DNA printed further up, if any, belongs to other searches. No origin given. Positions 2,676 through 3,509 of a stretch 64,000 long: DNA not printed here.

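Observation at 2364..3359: Two-gene overlapping module: a small coiled-coil partner plus an NTase-fold protein, behind an operator-flanked promoter, in a mobile-element junkyard. Candidate novel toxin-antitoxin or abortive-infection-like system.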

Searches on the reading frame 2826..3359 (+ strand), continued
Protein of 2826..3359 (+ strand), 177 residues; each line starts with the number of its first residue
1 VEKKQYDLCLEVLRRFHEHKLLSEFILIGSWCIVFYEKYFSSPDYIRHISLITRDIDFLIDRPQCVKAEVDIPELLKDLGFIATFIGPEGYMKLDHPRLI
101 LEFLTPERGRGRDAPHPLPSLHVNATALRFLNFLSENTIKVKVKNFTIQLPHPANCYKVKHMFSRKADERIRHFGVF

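Call 38: find_encoding_contigs(protein=P0009, flank=6000, max_places=2)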
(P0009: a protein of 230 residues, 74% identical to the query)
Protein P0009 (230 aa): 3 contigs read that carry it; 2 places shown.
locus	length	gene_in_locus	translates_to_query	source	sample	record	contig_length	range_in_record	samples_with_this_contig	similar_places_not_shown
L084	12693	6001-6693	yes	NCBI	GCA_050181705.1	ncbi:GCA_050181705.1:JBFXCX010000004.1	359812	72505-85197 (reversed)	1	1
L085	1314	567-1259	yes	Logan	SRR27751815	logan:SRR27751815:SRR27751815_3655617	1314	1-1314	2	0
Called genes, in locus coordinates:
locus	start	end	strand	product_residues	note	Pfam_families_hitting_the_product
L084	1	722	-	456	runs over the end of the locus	PF02233:PNTB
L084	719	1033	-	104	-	PF12769:PNTB_4TM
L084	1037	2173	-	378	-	PF05222:AlaDh_PNT_N, PF02826:2-Hacid_dh_C (faint), PF01262:AlaDh_PNT_C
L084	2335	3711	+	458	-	PF07992:Pyr_redox_2, PF13450:NAD_binding_8 (faint)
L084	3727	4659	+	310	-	PF13649:Methyltransf_25, PF08241:Methyltransf_11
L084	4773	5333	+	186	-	PF10543:ORF6N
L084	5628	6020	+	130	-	PF20586:DUF6788 (weak)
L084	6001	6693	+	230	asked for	PF12281:NTP_transf_8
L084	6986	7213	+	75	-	-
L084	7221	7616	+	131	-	PF02661:Fic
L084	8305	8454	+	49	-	-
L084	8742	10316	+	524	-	PF13310:Virulence_RhuM, PF07661:MORN_2 (faint)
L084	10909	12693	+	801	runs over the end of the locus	PF04313:HSDR_N (faint), PF00270:DEAD, PF04851:ResIII, PF18766:SWI2_SNF2, PF00271:Helicase_C (weak), PF08463:EcoEI_R_C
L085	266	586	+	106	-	PF20586:DUF6788 (weak)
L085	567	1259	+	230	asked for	PF12281:NTP_transf_8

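Call 39: find_encoding_contigs(protein=P0116, flank=6000, max_places=2)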
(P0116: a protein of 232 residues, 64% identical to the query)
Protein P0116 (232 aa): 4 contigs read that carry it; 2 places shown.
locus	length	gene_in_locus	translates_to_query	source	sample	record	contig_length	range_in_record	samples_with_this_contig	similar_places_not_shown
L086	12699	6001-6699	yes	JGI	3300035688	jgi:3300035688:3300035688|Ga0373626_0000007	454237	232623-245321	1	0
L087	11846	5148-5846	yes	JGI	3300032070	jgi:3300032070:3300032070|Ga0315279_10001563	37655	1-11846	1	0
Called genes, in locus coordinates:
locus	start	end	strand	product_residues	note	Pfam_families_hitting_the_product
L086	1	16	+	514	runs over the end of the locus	PF03065:Glyco_hydro_57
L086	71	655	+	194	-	-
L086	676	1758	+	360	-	PF00142:Fer4_NifH (weak), PF01656:CbiA, PF02374:ArsA_ATPase (weak), PF06564:CBP_BcsQ, PF10609:ParA, PF13614:AAA_31, PF02922:CBM_48, PF16561:AMPK1_CBM, +1 more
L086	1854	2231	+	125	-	-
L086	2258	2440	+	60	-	-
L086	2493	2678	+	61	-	-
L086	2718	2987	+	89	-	-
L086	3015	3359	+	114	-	PF18765:Polbeta, PF01909:NTP_transf_2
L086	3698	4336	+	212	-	-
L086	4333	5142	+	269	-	PF08843:AbiEii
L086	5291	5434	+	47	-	PF00112:Peptidase_C1 (weak)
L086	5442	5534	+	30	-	-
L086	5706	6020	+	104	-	PF20586:DUF6788 (weak)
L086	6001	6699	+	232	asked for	PF12281:NTP_transf_8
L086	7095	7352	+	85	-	-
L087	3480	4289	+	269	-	PF08843:AbiEii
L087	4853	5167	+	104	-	PF20586:DUF6788 (weak)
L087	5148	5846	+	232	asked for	PF12281:NTP_transf_8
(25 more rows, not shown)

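Call 40: find_encoding_contigs(protein=P0038, flank=6000, max_places=2)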
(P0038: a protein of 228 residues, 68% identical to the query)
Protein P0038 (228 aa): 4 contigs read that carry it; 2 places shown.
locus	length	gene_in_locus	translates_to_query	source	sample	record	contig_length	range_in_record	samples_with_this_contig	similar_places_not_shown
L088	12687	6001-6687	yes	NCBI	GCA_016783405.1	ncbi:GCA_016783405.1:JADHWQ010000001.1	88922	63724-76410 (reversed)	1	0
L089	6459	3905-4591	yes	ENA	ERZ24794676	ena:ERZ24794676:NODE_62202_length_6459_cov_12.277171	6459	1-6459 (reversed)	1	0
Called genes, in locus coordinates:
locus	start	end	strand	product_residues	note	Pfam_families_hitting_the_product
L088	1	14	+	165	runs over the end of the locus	PF10050:DUF2284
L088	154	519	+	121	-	-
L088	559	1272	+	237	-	PF00565:SNase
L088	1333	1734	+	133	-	PF20789:4HBT_3C (weak), PF03061:4HBT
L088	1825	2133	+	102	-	PF08899:DUF1844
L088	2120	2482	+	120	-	PF07719:TPR_2 (faint), PF13428:TPR_14 (faint), PF14559:TPR_19 (weak), PF13414:TPR_11 (faint), PF13431:TPR_17 (faint), PF13432:TPR_16 (weak), PF00515:TPR_1 (faint)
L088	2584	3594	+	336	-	-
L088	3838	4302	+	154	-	-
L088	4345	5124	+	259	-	PF04191:PEMT, PF04140:ICMT (weak)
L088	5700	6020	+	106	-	PF20586:DUF6788 (weak)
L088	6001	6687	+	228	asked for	PF12281:NTP_transf_8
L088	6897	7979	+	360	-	PF13593:SBF_like, PF01758:SBF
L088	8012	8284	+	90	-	PF01169:GDT1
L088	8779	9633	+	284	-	PF01135:PCMT, PF01209:Ubie_methyltran, PF02353:CMAS (weak), PF13489:Methyltransf_23, PF13649:Methyltransf_25, PF13847:Methyltransf_31, PF08241:Methyltransf_11, PF08242:Methyltransf_12, +2 more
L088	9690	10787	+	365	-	PF04055:Radical_SAM, PF13186:SPASM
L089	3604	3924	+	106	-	PF20586:DUF6788 (weak)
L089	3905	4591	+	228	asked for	PF12281:NTP_transf_8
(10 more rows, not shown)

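Call 41: find_related_loci(query=A3, collection=viral_contigs, flank=3000)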
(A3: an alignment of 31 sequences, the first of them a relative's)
Query A3 (228 aa) in viral_contigs; peptide patterns used: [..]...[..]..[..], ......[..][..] (x = any residue, [..] = any of these).
77 stretches matched a pattern; 1 encode a relative of the query (tblastn E <= 1e-3); 1 distinct loci.
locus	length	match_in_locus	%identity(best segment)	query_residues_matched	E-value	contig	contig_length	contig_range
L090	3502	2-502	35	55-220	2e-36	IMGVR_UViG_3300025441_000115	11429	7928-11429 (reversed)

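Call 54: search_dna_similar(query=P0002, collection=plasmids, mode=protein, max_evalue=0.001, max_rows=15)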
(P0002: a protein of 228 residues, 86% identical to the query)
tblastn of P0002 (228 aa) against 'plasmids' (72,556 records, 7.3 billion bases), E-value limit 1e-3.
Records with a match: 315; places in all: 327; records where one place covers at least 80% of the query: 105.
Best place of each record, by identity: <60% 315.
By first word of the organism name: Rhizobium 84; Pseudosulfitobacter 46; Sinorhizobium 38; Paracoccus 28; Cereibacter 10; Ensifer 10; Agrobacterium 10; Phaeobacter 10; Leisingera 9; Labrenzia 7; and 35 more.
By predicted mobility (MOB-suite, as given by PLSDB): non-mobilizable 167; conjugative 128; mobilizable 20.
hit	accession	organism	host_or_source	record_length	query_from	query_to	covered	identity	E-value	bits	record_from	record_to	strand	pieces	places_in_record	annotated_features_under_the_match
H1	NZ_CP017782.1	Rhodobacter xanthinilyticus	bacterial culture,sea water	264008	27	219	85%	31.9%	2e-12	73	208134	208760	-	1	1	GSU2403 family nucleotidyltransferase fold protein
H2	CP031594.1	Marinibacterium anthonyi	Isolate culture,marine surface water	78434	27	215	83%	32.2%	2e-12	73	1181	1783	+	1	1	hypothetical protein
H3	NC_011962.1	Cereibacter sphaeroides KD131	-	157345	27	215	83%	30.8%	1e-10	68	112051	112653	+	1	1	GSU2403 family nucleotidyltransferase fold protein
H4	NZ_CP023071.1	Sinorhizobium fredii CCBAU 83666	G.max,nodule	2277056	27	227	88%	28.4%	1e-5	53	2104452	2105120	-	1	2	record has no annotation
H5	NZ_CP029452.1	Sinorhizobium fredii CCBAU 25509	Glycine soja,cell culture,plant root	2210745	27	227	88%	28.4%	9e-6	53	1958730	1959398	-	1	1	record has no annotation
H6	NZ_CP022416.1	Pseudosulfitobacter pseudonitzschiae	Skeletonema marinoi strain RO5AC,Cell ...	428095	27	215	83%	29.8%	4e-12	72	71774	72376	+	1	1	GSU2403 family nucleotidyltransferase fold protein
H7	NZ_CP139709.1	Sulfitobacter sp. OXR-159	Bacterial Culture,hydrothermal vent ...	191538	7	219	93%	26.4%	5e-4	48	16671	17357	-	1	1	nucleotidyltransferase domain-containing protein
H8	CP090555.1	Neorhizobium galegae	Galega,Cell culture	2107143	5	217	93%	26.4%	3e-5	52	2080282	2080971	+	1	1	hypothetical protein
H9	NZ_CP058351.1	Peteryoungia desertarenae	Pure culture,Saline Desert Soil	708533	26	225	88%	27.9%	2e-6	56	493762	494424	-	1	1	GSU2403 family nucleotidyltransferase fold protein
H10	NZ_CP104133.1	Sinorhizobium sp. K101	Phaseolus vulgaris,cell ...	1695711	26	216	84%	28.6%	5e-11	69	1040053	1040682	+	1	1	none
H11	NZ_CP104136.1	Sinorhizobium sp. C101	Phaseolus vulgaris,cell ...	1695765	26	216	84%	28.6%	5e-11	69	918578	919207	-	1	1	record has no annotation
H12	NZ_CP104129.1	Sinorhizobium sp. M103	Phaseolus vulgaris,cell ...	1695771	26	216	84%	28.6%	5e-11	69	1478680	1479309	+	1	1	none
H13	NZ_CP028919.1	Gemmobacter aquarius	Whole organism,fresh water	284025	53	224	75%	31.4%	2e-12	73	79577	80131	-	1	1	GSU2403 family nucleotidyltransferase fold protein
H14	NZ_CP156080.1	Defluviimonas sp. SAOS-178_SWC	Sediment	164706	67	222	68%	34.5%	9e-13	74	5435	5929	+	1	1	GSU2403 family nucleotidyltransferase fold protein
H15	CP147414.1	Cereibacter sphaeroides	-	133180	53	215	71%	33.0%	2e-10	67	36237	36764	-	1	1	none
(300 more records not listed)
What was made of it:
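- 315 alphaproteobacterial plasmids carry the fused form (call 54).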

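Call 55: search_dna_similar(query=P0002, collection=phages, mode=protein, max_evalue=0.001, max_rows=10)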
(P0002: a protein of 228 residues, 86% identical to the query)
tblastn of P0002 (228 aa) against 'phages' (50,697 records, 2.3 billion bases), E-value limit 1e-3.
No match.
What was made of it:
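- Tried and rejected: B has no match in 50,697 phage records (call 55) and only one distant relative in IMG/VR (call 41).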

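Call 56: get_annotated_region(hit=H1, flank=2500)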
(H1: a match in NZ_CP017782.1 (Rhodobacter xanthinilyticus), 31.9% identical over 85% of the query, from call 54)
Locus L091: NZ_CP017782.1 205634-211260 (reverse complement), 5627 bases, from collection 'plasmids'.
description: Rhodobacter xanthinilyticus strain LPB0142 plasmid pEJ01, complete sequence
organism: Rhodobacter xanthinilyticus (NCBI taxid 1850250)
taxonomy: Bacteria; Pseudomonadota; Alphaproteobacteria; Rhodobacterales; Paracoccaceae; Rhodobacter; Rhodobacter xanthinilyticus
host: -; source: bacterial culture,sea water; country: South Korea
typing (MOB-suite, as given by PLSDB): conjugative; replicon rep_cluster_548,rep_cluster_579; relaxase MOBP; mating-pair formation MPF_T
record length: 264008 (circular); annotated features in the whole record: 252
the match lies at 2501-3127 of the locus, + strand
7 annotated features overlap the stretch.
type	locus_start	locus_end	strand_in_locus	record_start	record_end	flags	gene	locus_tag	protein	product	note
CDS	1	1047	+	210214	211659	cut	istA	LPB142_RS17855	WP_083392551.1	IS21 family transposase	-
CDS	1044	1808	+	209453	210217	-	istB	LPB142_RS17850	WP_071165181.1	IS21-like element helper ATPase IstB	-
CDS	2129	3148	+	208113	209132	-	-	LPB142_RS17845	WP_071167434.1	GSU2403 family nucleotidyltransferase fold protein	-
CDS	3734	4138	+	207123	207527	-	-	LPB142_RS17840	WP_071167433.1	single-stranded DNA-binding protein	-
CDS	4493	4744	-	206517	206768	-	-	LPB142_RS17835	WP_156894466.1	hypothetical protein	-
CDS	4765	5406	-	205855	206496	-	-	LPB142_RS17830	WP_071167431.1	hypothetical protein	-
CDS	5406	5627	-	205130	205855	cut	-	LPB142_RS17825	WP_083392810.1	division plane positioning ATPase MipZ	-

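Call 57: get_annotated_region(hit=H3, flank=2500)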
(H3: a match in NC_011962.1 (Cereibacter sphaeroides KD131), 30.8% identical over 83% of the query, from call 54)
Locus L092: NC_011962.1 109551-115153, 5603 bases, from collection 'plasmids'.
description: Cereibacter sphaeroides KD131 plasmid pRSKD131A, complete sequence
organism: Cereibacter sphaeroides KD131 (NCBI taxid 557760)
taxonomy: Bacteria; Pseudomonadota; Alphaproteobacteria; Rhodobacterales; Paracoccaceae; Cereibacter; Cereibacter sphaeroides; Cereibacter sphaeroides KD131
host: -; source: -; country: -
typing (MOB-suite, as given by PLSDB): non-mobilizable
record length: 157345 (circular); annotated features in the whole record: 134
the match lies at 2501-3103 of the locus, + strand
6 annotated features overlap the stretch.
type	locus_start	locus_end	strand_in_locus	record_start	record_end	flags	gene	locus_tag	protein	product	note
CDS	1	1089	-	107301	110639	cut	-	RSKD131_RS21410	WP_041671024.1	M10 family metallopeptidase C-terminal domain-containing protein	-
CDS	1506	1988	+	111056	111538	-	-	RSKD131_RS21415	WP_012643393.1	YetF domain-containing protein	-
CDS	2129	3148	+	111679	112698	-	-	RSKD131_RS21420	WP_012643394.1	GSU2403 family nucleotidyltransferase fold protein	-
CDS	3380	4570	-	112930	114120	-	-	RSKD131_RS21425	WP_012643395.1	PHB depolymerase family esterase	-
CDS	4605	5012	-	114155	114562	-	-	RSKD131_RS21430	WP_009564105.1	CopG family transcriptional regulator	-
CDS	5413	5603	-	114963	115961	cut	-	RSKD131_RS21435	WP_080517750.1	NAD-dependent epimerase/dehydratase family protein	-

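Call 58: get_annotated_region(hit=H9, flank=2500)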
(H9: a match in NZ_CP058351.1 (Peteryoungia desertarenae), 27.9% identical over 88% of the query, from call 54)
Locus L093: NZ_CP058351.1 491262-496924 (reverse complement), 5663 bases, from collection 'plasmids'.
description: Peteryoungia desertarenae strain ADMK78 plasmid pPRADMK78_01
organism: Peteryoungia desertarenae (NCBI taxid 1813451)
taxonomy: Bacteria; Pseudomonadota; Alphaproteobacteria; Hyphomicrobiales; Rhizobiaceae; Peteryoungia; Peteryoungia desertarenae
host: -; source: Pure culture,Saline Desert Soil; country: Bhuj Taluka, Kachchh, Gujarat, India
typing (MOB-suite, as given by PLSDB): non-mobilizable
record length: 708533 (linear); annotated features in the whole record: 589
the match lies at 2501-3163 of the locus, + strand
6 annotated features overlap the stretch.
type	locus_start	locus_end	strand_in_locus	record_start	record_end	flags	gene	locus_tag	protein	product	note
CDS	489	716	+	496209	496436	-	-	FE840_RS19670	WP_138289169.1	helix-turn-helix domain-containing protein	-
CDS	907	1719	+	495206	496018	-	-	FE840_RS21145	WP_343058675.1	HipA domain-containing protein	-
CDS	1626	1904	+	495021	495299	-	-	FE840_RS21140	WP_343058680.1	hypothetical protein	-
CDS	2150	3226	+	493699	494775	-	-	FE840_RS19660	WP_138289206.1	GSU2403 family nucleotidyltransferase fold protein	-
CDS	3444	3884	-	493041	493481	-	-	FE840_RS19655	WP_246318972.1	DUF6088 family protein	-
CDS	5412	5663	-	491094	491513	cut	-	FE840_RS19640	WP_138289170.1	type II toxin-antitoxin system VapC family toxin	-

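Call 65: search_protein_families(library=pfam, proteins=[L091:2129-3148:+, L092:2129-3148:+, L093:2150-3226:+], max_evalue=1)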
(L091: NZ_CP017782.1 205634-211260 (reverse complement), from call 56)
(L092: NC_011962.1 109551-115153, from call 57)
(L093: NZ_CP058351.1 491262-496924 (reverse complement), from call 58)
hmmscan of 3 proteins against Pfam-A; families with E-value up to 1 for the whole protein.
L091:2129-3148:+ (339 aa): 1 family
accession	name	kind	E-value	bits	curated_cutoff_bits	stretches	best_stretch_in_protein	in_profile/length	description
PF12281.14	NTP_transf_8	-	4.7e-70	236.4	26.3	1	105-310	2-216/218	Nucleotidyltransferase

L092:2129-3148:+ (339 aa): 2 families
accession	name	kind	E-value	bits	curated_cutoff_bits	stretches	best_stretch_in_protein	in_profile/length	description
PF12281.14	NTP_transf_8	-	4.3e-72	243.1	26.3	1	104-311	1-217/218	Nucleotidyltransferase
PF20228.3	DUF6587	-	0.37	12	27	1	63-100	28-65/82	Family of unknown function (DUF6587)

L093:2150-3226:+ (358 aa): 1 family
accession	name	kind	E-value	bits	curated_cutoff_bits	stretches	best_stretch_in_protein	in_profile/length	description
PF12281.14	NTP_transf_8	-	3.6e-73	246.6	26.3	1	99-313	2-218/218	Nucleotidyltransferase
